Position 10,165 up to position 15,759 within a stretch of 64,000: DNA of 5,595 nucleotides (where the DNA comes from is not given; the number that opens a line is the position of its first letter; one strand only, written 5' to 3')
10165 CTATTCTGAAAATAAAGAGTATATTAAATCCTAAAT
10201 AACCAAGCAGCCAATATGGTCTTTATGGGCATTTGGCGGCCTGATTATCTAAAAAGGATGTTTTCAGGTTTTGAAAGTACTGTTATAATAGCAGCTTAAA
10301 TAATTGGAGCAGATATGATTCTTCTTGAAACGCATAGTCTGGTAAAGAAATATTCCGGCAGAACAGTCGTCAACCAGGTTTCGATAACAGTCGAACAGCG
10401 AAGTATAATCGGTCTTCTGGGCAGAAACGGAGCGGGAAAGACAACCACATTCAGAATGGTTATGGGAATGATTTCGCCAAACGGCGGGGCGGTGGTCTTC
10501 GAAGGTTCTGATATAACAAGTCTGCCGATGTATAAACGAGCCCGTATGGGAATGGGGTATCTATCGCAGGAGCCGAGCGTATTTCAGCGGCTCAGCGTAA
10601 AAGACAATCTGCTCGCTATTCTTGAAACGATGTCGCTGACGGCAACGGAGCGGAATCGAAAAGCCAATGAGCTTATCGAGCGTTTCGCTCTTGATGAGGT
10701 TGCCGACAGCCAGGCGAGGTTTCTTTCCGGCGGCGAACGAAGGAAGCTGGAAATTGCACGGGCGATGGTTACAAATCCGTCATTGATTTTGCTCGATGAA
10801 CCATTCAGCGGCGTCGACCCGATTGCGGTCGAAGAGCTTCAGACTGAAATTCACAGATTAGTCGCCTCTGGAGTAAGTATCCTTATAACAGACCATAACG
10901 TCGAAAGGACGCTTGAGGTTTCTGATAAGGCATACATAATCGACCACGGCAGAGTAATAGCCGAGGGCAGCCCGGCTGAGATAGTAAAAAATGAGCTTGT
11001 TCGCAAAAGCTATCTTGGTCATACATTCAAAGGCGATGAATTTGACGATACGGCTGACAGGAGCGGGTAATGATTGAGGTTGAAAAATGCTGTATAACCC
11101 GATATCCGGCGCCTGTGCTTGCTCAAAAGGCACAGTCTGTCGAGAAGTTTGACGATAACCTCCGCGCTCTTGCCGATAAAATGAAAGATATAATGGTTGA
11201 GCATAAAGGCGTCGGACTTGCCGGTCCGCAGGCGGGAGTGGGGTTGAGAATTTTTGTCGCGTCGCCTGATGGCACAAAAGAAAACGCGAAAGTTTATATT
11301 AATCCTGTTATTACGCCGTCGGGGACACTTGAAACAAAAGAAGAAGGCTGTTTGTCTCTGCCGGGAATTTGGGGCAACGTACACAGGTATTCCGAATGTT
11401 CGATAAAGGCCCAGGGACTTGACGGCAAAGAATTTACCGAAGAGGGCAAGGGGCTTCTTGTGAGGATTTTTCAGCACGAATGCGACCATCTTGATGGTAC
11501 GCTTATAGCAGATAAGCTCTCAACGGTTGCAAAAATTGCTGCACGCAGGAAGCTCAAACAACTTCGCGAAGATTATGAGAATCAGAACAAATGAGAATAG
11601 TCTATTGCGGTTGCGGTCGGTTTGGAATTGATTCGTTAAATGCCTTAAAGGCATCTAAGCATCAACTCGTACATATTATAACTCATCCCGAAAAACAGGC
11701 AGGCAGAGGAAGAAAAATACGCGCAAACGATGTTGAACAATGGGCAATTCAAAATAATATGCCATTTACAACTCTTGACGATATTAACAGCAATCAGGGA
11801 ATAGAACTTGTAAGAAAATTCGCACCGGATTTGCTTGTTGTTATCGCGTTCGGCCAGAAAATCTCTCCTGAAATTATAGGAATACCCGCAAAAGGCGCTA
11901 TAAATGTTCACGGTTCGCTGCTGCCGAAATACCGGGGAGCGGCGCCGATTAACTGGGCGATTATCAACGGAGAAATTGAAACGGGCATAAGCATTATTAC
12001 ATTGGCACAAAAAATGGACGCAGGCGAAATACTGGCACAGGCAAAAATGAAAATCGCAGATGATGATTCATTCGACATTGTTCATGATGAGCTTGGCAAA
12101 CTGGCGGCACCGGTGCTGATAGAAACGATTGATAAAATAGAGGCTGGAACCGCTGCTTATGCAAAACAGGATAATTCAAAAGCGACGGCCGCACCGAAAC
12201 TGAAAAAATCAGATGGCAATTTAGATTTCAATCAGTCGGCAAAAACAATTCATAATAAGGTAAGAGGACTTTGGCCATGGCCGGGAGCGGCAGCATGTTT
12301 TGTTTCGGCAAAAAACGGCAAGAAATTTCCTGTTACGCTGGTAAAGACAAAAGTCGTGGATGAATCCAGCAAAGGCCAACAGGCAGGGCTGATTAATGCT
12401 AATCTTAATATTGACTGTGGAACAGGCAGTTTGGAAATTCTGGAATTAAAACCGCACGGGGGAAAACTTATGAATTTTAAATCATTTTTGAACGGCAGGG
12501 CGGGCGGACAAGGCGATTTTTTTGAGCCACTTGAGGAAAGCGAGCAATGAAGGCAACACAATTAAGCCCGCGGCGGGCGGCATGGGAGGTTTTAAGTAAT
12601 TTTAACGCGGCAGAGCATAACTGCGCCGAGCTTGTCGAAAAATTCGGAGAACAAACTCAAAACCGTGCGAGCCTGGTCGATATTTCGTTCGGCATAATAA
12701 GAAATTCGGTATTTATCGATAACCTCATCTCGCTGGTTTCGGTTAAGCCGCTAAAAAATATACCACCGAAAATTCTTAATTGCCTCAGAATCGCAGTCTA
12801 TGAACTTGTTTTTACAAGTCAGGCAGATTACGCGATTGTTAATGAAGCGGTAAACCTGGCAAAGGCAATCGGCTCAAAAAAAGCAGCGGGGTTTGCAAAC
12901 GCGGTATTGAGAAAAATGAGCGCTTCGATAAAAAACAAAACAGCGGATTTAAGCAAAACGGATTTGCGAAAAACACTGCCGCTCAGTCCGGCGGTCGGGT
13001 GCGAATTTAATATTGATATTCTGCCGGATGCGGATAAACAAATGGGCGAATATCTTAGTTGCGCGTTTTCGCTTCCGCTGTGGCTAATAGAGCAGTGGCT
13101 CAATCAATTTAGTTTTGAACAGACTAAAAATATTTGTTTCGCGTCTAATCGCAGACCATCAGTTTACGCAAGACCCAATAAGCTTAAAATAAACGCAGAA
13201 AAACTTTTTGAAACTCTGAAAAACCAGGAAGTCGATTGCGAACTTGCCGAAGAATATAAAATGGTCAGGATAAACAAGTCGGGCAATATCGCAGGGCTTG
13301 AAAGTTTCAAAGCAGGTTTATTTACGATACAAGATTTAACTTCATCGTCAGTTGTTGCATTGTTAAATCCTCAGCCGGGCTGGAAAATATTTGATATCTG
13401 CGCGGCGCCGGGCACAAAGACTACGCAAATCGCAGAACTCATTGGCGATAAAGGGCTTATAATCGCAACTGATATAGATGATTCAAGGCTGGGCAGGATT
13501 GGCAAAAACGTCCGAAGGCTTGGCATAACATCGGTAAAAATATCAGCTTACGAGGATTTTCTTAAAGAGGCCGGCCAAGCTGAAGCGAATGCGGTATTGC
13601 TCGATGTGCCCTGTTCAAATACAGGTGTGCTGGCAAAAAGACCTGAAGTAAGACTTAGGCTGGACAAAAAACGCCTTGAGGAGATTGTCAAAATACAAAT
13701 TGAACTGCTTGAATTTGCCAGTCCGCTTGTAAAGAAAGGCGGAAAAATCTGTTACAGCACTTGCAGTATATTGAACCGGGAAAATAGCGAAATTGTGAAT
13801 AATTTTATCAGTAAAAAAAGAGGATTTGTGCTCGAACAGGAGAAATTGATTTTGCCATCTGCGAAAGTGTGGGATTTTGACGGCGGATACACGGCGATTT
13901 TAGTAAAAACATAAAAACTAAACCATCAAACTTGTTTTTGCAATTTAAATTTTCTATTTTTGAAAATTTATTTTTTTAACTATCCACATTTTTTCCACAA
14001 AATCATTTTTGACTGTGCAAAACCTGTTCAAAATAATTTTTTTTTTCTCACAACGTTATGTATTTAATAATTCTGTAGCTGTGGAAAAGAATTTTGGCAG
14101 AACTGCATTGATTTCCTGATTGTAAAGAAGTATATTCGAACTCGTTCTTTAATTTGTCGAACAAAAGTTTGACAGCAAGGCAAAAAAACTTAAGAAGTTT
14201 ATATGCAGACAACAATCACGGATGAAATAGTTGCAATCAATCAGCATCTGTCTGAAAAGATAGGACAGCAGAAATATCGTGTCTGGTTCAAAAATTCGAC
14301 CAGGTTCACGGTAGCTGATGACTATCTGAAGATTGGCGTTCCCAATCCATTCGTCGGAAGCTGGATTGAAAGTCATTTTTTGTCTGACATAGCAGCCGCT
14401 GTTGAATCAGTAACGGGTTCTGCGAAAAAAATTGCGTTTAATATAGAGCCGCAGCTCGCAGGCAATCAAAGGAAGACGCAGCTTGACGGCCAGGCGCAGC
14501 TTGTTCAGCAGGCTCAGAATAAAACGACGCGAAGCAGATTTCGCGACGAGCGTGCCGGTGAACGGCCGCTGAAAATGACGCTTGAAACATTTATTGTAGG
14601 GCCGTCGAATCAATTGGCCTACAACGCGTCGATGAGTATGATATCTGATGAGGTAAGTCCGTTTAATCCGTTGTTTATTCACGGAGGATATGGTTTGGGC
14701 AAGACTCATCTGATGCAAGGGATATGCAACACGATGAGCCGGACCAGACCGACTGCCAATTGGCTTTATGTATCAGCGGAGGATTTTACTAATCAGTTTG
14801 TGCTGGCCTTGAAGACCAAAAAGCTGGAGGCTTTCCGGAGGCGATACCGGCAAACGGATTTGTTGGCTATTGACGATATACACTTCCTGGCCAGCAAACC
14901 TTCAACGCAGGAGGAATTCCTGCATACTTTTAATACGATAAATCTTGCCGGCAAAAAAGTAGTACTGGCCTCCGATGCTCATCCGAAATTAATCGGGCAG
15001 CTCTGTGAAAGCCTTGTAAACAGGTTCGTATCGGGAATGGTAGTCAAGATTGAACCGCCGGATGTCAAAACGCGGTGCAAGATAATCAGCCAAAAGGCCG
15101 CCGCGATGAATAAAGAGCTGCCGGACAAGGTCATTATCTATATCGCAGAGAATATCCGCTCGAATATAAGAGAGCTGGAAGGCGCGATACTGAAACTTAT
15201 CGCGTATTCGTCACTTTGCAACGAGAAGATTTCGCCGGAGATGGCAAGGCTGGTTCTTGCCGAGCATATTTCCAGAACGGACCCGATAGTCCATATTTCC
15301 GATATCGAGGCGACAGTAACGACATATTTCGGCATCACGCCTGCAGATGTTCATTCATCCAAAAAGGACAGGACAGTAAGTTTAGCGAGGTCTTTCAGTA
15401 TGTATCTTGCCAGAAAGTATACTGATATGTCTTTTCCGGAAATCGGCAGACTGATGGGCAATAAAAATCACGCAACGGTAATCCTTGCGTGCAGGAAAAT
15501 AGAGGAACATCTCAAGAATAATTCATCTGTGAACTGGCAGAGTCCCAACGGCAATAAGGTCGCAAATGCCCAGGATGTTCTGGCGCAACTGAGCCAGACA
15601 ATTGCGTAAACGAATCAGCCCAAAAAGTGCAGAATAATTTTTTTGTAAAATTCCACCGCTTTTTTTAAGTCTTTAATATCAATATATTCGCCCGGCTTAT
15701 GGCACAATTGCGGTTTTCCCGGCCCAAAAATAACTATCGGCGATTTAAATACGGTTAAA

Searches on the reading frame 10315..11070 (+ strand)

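Call 80: search_protein_families(library=pfam, proteins=[window:10315-11070:+], max_evalue=0.00001)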
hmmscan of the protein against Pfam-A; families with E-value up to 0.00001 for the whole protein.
window:10315-11070:+ (251 aa): 2 families
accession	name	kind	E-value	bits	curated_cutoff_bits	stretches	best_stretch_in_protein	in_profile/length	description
PF00005.33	ABC_tran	-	5.7e-34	118.1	25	1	19-164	1-136/137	ABC transporter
PF12399.14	BCA_ABC_TP_C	-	9e-10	38.4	25.5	1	213-238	1-26/27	Branched-chain amino acid ATP-binding cassette transporter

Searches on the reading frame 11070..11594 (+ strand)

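Call 80: search_protein_families(library=pfam, proteins=[window:11070-11594:+], max_evalue=0.00001)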
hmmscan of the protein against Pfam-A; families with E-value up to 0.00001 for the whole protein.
window:11070-11594:+ (174 aa): 1 family
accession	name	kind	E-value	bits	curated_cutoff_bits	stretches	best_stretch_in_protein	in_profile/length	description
PF01327.26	Pep_deformylase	-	3e-45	154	22.8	1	9-153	4-153/156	Polypeptide deformylase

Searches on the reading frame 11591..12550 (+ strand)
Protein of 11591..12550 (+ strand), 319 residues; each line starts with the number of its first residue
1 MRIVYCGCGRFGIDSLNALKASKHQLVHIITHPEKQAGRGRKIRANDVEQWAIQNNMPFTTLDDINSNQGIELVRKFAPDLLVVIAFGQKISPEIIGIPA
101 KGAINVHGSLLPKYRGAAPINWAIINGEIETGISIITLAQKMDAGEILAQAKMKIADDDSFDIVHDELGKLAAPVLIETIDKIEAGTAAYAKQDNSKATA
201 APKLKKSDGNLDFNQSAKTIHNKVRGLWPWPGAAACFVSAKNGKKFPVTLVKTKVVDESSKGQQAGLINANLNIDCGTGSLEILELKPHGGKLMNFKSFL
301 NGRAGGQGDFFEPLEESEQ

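Call 80: search_protein_families(library=pfam, proteins=[window:11591-12550:+], max_evalue=0.00001)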
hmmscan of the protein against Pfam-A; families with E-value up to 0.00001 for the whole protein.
window:11591-12550:+ (319 aa): 2 families
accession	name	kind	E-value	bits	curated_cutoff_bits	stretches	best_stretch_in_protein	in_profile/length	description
PF00551.24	Formyl_trans_N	-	8.8e-35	120.5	26.1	1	1-179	1-180/181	Formyl transferase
PF02911.23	Formyl_trans_C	-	7.5e-21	74.6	21.1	1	203-303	1-99/100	Formyl transferase, C-terminal domain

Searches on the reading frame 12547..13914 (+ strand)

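Call 80: search_protein_families(library=pfam, proteins=[window:12547-13914:+], max_evalue=0.00001)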
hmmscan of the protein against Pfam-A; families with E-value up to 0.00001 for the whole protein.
window:12547-13914:+ (455 aa): 3 families
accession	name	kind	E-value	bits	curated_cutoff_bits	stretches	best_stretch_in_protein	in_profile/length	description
PF01189.24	Methyltr_RsmB-F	-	7e-44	150.3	27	1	271-432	2-165/199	16S rRNA methyltransferase RsmB/F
PF01029.23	NusB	-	3.4e-23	82.9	23.1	1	8-125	3-132/133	NusB family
PF22458.1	RsmF-B_ferredox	-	1.9e-10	41.2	27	1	177-240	2-65/74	Methyltr_RsmF/B-like, ferredoxin-like domain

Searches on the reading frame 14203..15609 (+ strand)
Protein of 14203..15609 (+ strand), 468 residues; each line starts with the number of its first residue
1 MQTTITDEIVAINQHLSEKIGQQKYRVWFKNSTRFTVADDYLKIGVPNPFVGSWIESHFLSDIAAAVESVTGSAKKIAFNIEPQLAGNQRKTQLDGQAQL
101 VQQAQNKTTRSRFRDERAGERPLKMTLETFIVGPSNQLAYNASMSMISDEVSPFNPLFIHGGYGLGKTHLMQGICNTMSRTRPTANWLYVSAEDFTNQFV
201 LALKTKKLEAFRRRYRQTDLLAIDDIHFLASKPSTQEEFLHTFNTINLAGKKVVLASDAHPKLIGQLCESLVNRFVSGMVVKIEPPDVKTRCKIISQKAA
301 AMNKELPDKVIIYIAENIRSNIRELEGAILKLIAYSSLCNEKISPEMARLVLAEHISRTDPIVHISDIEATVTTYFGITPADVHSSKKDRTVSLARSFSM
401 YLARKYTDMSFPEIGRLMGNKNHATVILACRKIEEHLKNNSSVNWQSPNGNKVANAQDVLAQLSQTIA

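Call 80: search_protein_families(library=pfam, proteins=[window:14203-15609:+], max_evalue=0.00001)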
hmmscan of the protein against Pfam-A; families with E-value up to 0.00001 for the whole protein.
window:14203-15609:+ (468 aa): 4 families
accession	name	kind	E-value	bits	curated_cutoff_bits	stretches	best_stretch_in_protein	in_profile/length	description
PF00308.24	Bac_DnaA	-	1.1e-51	175.7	23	1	124-281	4-161/162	Bacterial DnaA ATPAse domain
PF08299.17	Bac_DnaA_C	-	1.5e-23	83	31.5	1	366-433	2-69/69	Bacterial dnaA protein helix-turn-helix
PF11638.13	DnaA_N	-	4.5e-12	45.9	24.6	1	12-67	7-63/65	DnaA N-terminal domain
PF00004.35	AAA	-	2e-06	28.7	21.2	1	158-254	2-105/131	ATPase family associated with various cellular activities (AAA)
